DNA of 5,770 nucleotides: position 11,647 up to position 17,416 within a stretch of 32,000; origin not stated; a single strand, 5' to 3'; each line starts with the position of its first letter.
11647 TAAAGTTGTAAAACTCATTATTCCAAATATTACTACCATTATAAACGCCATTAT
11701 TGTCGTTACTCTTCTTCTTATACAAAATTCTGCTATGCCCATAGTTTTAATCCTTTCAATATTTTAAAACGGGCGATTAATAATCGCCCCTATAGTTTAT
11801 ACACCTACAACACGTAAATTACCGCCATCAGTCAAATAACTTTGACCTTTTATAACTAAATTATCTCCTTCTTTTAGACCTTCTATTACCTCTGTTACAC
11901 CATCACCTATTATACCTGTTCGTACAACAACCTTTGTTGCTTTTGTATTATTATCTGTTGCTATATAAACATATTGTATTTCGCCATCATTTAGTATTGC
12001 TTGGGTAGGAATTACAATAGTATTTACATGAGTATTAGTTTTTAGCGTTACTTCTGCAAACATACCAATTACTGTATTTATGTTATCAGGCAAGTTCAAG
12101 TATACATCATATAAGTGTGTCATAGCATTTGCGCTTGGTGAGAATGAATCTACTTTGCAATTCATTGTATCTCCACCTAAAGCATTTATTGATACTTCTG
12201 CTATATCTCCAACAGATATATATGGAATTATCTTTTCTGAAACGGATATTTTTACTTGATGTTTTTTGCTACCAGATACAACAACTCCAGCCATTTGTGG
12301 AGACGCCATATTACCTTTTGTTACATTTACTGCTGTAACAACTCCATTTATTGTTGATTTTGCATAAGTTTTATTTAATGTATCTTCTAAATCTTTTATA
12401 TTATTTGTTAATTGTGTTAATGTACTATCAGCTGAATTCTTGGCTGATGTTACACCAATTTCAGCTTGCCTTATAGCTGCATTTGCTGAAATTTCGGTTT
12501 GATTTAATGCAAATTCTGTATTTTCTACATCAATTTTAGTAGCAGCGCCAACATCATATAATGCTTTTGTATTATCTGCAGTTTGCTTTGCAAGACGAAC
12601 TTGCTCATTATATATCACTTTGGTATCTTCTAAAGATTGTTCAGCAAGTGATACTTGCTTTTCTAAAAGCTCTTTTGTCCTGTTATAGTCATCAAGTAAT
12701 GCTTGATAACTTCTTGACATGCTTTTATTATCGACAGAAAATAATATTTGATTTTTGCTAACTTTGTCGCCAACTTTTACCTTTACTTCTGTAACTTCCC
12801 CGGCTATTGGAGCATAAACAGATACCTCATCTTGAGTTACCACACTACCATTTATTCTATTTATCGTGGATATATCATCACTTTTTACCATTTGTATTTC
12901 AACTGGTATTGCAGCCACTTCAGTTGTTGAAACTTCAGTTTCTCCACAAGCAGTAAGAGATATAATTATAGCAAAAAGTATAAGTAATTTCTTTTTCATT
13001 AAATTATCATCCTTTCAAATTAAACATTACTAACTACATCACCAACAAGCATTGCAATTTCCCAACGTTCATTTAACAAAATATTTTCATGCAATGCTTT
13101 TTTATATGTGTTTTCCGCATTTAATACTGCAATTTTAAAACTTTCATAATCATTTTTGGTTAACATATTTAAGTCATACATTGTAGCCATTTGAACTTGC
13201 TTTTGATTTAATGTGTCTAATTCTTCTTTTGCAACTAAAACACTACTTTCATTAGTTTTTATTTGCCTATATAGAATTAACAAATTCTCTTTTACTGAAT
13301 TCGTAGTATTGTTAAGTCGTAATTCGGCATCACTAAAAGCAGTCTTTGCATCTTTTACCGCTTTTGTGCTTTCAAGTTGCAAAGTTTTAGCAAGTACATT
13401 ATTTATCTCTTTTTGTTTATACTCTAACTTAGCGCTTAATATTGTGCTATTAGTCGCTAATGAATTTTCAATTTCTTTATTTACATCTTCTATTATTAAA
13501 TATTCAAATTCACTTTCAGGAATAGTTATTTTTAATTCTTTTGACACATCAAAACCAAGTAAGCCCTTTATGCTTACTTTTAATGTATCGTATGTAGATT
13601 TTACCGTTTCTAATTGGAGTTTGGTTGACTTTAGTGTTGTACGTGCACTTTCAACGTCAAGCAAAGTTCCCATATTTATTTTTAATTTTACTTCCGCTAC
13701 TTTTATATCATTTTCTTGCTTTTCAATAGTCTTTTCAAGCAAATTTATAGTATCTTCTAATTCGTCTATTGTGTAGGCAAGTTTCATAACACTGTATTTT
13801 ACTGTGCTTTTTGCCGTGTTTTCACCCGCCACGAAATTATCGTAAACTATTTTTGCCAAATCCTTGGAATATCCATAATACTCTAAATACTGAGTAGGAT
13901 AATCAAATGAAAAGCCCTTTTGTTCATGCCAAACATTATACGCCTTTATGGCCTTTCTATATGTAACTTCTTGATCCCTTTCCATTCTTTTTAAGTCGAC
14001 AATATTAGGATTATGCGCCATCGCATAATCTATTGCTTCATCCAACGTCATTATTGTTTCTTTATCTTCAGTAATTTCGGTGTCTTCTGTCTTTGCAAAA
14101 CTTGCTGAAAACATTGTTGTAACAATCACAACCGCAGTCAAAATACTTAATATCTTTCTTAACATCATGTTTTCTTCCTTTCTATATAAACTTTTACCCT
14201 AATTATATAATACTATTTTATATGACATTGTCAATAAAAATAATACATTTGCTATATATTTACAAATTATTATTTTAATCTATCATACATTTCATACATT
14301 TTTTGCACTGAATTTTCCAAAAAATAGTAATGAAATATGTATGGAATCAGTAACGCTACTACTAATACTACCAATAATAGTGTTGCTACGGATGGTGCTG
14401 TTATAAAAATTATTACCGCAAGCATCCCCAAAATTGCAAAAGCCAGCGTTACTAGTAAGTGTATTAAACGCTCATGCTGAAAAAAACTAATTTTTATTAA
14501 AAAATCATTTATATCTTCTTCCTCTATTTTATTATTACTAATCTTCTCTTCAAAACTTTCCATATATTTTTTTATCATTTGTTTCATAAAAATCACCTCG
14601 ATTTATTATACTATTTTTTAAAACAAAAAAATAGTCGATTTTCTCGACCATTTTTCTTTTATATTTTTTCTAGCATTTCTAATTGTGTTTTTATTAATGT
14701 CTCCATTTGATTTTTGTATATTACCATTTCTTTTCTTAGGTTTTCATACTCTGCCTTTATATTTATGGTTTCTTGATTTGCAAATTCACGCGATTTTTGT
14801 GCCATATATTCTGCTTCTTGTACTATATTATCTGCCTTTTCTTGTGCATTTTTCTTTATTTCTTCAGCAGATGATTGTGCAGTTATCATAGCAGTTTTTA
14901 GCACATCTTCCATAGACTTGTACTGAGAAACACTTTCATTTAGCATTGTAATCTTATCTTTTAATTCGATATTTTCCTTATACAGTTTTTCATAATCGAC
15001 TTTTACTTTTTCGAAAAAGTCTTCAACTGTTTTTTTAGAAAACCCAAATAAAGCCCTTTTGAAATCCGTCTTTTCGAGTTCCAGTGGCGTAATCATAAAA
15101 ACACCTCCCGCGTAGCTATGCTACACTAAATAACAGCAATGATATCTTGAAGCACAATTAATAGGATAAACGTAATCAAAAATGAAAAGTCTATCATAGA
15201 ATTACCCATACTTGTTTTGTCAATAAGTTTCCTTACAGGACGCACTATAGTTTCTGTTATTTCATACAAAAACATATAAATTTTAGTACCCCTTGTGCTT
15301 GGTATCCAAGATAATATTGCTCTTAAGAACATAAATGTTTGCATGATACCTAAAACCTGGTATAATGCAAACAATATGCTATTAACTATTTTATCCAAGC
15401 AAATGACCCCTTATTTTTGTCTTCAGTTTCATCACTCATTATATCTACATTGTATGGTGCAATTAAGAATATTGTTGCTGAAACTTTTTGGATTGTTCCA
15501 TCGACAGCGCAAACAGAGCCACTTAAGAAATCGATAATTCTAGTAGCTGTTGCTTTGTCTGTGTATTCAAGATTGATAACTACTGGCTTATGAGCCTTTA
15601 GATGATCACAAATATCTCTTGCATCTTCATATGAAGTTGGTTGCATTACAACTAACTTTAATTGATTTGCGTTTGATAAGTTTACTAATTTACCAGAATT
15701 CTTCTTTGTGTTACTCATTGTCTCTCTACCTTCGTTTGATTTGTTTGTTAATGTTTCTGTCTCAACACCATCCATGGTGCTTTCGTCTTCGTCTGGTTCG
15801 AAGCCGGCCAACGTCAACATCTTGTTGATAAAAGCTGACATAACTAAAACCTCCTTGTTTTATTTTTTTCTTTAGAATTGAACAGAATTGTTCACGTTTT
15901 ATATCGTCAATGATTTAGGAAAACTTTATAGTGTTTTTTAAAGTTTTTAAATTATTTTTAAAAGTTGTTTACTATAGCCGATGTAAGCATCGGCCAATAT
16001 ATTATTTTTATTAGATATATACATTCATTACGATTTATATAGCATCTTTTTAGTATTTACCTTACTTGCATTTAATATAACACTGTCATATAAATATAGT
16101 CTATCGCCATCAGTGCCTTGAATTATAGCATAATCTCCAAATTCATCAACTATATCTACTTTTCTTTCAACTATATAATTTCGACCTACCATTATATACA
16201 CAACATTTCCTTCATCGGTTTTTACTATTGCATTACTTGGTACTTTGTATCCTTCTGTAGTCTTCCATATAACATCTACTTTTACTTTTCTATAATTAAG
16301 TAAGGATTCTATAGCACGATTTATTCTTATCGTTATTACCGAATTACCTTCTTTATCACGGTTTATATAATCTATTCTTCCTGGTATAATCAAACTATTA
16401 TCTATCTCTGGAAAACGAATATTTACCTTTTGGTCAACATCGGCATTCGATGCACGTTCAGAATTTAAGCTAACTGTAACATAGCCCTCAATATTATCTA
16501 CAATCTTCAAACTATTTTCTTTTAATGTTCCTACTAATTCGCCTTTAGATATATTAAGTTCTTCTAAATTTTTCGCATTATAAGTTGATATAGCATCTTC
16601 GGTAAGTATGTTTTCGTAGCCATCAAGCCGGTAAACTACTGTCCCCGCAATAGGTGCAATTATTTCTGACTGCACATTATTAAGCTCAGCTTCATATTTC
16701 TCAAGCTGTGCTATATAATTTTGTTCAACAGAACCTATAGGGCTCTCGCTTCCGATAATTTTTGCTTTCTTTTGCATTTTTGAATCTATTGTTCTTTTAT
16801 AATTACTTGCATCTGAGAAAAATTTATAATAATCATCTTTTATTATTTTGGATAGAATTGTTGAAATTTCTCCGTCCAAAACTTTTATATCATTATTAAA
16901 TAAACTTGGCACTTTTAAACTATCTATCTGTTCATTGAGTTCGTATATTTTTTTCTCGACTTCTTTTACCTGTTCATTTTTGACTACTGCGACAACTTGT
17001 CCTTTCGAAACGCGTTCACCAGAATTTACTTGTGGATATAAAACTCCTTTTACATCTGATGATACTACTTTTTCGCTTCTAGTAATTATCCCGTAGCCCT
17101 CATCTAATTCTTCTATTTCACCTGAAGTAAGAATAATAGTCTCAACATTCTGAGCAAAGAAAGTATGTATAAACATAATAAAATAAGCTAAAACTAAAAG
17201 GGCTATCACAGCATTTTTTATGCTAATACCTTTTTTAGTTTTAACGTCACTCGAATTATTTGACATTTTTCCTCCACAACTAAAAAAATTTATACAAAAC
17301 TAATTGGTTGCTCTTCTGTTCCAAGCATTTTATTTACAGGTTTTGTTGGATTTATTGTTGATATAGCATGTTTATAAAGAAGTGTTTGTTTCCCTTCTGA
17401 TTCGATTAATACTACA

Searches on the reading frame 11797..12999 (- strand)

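Call 67: search_protein_families(library=pfam, proteins=[window:11797-12999:-])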
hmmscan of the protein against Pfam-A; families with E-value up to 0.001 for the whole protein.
window:11797-12999:- (400 aa): 5 families
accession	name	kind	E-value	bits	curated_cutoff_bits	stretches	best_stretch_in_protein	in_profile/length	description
PF16576.10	HlyD_D23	-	4.8e-17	62.4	30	1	57-307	18-205/214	Barrel-sandwich domain of CusB or HlyD membrane-fusion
PF13437.12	HlyD_3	-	9.5e-08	33.2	22.2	0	215-306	4-96/106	HlyD family secretion protein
PF13533.13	Biotin_lipoyl_2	-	9.1e-07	29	29.8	1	60-90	2-32/32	Biotin-lipoyl like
PF02321.23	OEP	-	0.00012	22.4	22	1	103-181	96-177/187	Outer membrane efflux protein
PF00358.26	PTS_EIIA_1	-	0.00067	19.8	27.2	0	198-264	8-73/127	phosphoenolpyruvate-dependent sugar phosphotransferase system, EIIA 1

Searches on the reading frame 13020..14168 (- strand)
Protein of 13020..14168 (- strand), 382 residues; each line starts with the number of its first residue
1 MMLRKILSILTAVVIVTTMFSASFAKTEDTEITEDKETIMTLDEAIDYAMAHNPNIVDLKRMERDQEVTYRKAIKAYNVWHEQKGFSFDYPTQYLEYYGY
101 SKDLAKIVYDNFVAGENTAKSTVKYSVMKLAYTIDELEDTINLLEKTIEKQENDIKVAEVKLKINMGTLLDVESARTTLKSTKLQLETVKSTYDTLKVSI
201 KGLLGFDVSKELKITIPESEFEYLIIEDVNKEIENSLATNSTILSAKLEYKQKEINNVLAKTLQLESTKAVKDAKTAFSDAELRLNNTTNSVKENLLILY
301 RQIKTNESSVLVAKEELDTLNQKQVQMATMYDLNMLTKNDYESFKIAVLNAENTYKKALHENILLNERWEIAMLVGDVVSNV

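Call 67: search_protein_families(library=pfam, proteins=[window:13020-14168:-])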
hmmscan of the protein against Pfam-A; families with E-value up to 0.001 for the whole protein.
window:13020-14168:- (382 aa): 1 family
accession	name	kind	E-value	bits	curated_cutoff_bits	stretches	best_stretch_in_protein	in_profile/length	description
PF02321.23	OEP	-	4.1e-14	53.2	22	2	83-205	65-187/187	Outer membrane efflux protein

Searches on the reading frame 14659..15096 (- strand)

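Call 67: search_protein_families(library=pfam, proteins=[window:14659-15096:-])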
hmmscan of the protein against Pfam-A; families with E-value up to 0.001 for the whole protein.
window:14659-15096:- (145 aa): 2 families
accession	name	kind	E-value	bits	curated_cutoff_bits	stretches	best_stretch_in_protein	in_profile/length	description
PF05103.18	DivIVA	-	6.6e-35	120.4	28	1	2-131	1-130/131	DivIVA protein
PF02183.23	HALZ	-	0.00074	20.1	28.1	0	28-55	14-41/43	Homeobox associated leucine zipper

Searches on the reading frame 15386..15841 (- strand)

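Call 67: search_protein_families(library=pfam, proteins=[window:15386-15841:-])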
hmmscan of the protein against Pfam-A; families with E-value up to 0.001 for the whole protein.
window:15386-15841:- (151 aa): 1 family
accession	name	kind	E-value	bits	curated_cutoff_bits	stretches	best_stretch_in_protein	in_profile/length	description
PF04472.17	SepF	-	1.7e-29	102.3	27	1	64-134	2-72/72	Cell division protein SepF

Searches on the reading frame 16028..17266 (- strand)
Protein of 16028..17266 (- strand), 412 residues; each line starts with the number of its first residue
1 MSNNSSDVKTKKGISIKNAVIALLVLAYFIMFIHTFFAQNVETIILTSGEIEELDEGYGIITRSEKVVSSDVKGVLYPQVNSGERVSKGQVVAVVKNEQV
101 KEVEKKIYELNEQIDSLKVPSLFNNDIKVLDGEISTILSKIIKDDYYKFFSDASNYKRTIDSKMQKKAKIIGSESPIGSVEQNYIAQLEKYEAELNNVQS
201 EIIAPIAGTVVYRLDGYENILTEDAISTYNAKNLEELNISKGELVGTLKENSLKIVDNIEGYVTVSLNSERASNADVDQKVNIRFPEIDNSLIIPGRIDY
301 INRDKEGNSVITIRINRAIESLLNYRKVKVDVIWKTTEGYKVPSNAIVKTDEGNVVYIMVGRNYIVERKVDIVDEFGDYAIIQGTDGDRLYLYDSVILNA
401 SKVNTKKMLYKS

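Call 67: search_protein_families(library=pfam, proteins=[window:16028-17266:-])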
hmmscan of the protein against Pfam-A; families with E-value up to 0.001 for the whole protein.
window:16028-17266:- (412 aa): 2 families
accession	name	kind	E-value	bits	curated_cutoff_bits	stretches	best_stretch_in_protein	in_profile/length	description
PF12700.13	HlyD_2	-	1.3e-40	139.9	25.1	1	10-406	8-413/416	HlyD family secretion protein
PF13437.12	HlyD_3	-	0.00034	21.8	22.2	0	79-149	14-89/106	HlyD family secretion protein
